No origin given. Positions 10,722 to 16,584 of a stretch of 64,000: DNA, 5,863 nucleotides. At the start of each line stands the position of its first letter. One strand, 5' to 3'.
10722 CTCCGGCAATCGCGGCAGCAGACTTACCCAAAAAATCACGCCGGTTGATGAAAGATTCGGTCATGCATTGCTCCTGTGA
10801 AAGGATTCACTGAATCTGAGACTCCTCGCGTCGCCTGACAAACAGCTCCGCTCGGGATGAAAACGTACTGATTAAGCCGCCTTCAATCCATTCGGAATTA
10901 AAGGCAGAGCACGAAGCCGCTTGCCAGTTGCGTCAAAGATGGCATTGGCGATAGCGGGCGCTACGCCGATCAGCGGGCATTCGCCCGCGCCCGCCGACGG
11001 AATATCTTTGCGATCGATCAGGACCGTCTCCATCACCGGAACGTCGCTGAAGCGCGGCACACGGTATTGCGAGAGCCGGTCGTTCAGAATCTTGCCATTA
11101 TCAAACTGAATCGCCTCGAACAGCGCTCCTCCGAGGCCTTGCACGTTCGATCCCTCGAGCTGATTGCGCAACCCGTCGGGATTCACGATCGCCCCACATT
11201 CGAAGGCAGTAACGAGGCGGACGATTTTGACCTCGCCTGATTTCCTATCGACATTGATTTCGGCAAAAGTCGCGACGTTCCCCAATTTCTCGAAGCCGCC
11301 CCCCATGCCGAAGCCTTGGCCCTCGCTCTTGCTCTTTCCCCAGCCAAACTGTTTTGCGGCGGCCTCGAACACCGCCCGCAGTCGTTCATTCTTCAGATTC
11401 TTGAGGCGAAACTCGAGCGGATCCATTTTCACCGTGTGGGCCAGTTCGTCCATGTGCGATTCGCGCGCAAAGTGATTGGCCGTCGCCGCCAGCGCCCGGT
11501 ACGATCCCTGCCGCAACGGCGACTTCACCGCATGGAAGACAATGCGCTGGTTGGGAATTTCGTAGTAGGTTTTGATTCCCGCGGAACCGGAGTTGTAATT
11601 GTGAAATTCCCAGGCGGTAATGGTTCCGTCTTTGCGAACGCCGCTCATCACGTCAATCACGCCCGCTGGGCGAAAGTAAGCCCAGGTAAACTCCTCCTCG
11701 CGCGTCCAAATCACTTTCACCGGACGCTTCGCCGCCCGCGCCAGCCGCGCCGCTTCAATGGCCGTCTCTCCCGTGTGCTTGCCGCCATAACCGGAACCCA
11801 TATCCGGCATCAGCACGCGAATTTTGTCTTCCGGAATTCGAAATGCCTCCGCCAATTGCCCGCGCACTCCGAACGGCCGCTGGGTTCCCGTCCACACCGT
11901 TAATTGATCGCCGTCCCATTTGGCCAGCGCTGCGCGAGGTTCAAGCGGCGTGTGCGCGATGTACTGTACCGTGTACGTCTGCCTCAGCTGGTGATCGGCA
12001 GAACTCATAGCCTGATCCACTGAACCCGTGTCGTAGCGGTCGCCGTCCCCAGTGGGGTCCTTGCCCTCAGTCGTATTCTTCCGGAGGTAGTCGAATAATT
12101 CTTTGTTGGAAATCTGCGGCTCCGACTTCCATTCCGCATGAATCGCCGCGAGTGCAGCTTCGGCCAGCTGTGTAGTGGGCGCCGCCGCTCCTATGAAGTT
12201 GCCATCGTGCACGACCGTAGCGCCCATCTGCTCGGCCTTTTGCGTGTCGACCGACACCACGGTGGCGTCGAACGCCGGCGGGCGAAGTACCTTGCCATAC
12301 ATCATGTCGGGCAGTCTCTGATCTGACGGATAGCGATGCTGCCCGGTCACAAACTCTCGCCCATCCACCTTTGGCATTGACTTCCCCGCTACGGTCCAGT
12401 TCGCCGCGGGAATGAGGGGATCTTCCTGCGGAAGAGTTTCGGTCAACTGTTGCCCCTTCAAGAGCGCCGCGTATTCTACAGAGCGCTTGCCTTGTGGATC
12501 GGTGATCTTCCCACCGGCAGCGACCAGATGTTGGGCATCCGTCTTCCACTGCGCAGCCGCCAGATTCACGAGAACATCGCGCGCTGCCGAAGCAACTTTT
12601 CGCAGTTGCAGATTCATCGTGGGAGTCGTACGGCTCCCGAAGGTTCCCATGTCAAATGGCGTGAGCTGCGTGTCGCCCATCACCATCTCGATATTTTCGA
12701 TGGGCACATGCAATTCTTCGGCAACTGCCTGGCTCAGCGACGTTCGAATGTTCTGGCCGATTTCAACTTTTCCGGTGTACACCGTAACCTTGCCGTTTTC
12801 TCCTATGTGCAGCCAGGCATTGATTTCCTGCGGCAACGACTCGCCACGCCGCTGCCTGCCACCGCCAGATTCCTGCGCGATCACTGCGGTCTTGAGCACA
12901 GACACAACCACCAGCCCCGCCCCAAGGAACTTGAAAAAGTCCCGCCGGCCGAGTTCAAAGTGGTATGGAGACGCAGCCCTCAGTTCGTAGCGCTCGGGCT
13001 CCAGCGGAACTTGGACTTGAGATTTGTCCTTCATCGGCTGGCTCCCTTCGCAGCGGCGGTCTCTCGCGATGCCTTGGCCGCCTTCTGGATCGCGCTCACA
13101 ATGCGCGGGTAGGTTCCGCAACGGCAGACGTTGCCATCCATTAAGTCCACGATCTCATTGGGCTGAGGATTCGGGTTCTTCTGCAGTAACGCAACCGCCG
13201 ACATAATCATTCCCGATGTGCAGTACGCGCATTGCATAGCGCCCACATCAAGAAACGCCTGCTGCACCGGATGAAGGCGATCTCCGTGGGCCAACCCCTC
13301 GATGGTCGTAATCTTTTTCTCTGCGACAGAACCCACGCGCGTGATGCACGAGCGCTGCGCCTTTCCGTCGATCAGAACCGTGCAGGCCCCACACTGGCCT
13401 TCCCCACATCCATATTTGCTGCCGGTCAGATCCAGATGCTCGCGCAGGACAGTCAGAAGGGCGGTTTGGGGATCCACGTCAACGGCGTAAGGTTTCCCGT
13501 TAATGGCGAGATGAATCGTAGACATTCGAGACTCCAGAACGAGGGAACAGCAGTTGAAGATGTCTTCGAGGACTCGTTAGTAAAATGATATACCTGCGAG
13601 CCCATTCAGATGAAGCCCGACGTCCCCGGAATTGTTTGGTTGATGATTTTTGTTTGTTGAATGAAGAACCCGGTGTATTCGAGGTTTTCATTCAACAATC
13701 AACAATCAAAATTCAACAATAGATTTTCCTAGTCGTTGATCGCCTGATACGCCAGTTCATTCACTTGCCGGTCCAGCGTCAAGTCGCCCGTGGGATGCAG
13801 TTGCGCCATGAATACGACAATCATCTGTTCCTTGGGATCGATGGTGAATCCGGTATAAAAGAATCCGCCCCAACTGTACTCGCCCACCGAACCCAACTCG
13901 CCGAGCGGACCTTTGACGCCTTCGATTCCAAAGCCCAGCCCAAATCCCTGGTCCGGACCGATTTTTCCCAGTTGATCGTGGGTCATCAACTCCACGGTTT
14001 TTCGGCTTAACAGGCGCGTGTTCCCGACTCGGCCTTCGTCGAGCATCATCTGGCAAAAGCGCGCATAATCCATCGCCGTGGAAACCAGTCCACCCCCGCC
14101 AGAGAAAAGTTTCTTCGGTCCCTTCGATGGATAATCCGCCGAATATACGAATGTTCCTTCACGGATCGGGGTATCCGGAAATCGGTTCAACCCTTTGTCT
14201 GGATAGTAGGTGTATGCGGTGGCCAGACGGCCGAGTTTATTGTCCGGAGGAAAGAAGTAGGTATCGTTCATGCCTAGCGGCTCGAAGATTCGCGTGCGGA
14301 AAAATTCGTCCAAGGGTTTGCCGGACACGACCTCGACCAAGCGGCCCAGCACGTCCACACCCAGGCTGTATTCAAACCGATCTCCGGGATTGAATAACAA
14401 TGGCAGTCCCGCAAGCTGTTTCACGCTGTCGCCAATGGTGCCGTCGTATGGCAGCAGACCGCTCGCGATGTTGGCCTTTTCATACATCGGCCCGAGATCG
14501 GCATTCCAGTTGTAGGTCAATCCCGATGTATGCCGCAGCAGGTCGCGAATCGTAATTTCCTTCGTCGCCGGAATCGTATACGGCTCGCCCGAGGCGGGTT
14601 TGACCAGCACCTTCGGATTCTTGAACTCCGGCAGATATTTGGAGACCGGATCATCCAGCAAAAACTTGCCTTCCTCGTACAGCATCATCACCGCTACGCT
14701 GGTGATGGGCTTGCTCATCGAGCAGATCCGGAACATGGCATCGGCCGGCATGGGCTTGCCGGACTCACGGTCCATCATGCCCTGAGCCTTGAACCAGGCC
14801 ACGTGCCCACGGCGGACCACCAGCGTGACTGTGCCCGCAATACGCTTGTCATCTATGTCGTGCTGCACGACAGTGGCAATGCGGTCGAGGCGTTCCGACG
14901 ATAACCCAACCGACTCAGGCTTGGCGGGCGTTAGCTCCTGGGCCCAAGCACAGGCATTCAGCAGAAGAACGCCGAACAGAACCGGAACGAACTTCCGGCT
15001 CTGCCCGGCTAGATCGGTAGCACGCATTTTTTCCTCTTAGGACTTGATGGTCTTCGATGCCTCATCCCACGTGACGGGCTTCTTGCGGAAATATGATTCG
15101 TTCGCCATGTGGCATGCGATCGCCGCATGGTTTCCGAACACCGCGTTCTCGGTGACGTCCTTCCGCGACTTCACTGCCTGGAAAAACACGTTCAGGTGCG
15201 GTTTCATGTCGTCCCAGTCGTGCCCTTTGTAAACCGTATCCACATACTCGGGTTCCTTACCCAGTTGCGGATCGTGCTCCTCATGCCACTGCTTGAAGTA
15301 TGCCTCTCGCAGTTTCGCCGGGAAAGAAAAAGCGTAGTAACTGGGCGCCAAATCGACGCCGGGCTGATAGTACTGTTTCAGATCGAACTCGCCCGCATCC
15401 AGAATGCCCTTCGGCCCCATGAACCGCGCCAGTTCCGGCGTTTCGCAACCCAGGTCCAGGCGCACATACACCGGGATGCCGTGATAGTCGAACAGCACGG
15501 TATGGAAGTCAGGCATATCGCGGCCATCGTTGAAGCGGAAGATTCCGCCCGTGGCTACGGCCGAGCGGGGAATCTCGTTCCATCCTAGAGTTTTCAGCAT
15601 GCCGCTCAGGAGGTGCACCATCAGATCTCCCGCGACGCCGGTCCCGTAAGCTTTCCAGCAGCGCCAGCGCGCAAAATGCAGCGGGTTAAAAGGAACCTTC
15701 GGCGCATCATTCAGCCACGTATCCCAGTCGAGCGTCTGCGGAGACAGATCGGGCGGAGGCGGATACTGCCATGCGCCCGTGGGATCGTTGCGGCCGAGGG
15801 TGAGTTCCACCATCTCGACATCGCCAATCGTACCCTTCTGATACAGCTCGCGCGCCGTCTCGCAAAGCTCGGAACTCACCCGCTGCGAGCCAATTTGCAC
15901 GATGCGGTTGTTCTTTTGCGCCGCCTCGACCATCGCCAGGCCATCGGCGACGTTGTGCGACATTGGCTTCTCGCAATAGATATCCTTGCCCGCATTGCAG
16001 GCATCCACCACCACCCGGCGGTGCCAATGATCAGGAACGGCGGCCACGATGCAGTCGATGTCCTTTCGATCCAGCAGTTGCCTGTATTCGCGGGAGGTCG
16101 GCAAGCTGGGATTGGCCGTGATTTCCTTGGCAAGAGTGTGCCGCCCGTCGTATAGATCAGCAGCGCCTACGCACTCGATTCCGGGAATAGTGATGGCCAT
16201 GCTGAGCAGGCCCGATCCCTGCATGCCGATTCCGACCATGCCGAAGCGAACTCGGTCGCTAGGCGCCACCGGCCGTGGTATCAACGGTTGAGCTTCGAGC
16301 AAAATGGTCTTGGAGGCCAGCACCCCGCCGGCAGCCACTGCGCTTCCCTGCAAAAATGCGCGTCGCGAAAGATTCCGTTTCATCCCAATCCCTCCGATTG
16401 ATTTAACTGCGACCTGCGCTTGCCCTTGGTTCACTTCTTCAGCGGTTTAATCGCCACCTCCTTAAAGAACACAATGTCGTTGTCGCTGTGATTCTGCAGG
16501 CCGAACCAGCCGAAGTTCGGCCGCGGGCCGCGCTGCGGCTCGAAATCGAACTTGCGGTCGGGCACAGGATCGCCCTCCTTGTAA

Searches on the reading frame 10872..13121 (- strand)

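Call 51: search_protein_families(library=pfam, proteins=[window:10872-13121:-], max_evalue=0.0001)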
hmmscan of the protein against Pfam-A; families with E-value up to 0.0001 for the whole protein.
window:10872-13121:- (749 aa): 3 families
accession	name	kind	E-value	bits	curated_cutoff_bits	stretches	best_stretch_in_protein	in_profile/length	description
PF02738.23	MoCoBD_1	-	7e-52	176.4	27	1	362-576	12-244/244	Molybdopterin cofactor-binding domain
PF20256.3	MoCoBD_2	-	3.5e-50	171.6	27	2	89-242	40-183/283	Molybdopterin cofactor-binding domain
PF01315.27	Ald_Xan_dh_C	-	7.6e-05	23.4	31.3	0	259-299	1-41/110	Aldehyde oxidase and xanthine dehydrogenase, a/b hammerhead domain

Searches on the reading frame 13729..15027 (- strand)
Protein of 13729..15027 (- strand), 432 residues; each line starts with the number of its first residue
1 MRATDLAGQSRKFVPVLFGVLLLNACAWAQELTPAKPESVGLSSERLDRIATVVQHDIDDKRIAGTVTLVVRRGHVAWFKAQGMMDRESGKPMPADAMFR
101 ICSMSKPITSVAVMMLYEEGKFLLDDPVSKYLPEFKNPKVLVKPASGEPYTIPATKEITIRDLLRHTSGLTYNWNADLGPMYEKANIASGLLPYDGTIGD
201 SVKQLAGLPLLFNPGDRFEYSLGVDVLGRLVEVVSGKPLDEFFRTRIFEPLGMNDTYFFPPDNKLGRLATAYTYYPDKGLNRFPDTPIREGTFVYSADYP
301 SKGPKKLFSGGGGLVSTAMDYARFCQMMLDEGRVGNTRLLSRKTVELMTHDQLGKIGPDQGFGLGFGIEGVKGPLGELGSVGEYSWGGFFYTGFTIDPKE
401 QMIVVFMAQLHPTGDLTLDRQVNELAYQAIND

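Call 51: search_protein_families(library=pfam, proteins=[window:13729-15027:-], max_evalue=0.0001)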
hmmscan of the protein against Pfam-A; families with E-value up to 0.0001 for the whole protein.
window:13729-15027:- (432 aa): 1 family
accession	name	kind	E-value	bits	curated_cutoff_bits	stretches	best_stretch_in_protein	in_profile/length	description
PF00144.29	Beta-lactamase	-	1.2e-73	248.6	27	1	51-423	2-324/329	Beta-lactamase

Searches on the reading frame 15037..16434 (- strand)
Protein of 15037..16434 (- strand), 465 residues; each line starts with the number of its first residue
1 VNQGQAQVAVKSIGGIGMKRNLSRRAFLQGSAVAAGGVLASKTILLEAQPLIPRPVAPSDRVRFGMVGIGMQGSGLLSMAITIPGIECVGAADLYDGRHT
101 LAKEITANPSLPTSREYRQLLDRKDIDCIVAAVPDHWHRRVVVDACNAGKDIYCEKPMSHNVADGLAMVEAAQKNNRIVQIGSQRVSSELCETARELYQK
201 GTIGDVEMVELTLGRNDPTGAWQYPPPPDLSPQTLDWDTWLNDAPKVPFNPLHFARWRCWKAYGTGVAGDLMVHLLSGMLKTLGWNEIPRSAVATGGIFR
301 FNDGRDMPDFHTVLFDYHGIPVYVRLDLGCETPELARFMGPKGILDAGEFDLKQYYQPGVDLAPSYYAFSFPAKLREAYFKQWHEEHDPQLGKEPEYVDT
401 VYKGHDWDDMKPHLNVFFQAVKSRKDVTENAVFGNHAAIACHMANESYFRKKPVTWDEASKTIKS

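Call 51: search_protein_families(library=pfam, proteins=[window:15037-16434:-], max_evalue=0.0001)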
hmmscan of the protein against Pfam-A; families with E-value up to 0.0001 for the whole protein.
window:15037-16434:- (465 aa): 2 families
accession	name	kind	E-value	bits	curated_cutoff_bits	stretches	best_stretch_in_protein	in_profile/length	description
PF01408.29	GFO_IDH_MocA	-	4.9e-17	63.2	24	1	62-182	1-119/120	Oxidoreductase family, NAD-binding Rossmann fold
PF22725.1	GFO_IDH_MocA_C3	-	4.3e-07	30.4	27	0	193-343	3-121/124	GFO/IDH/MocA C-terminal domain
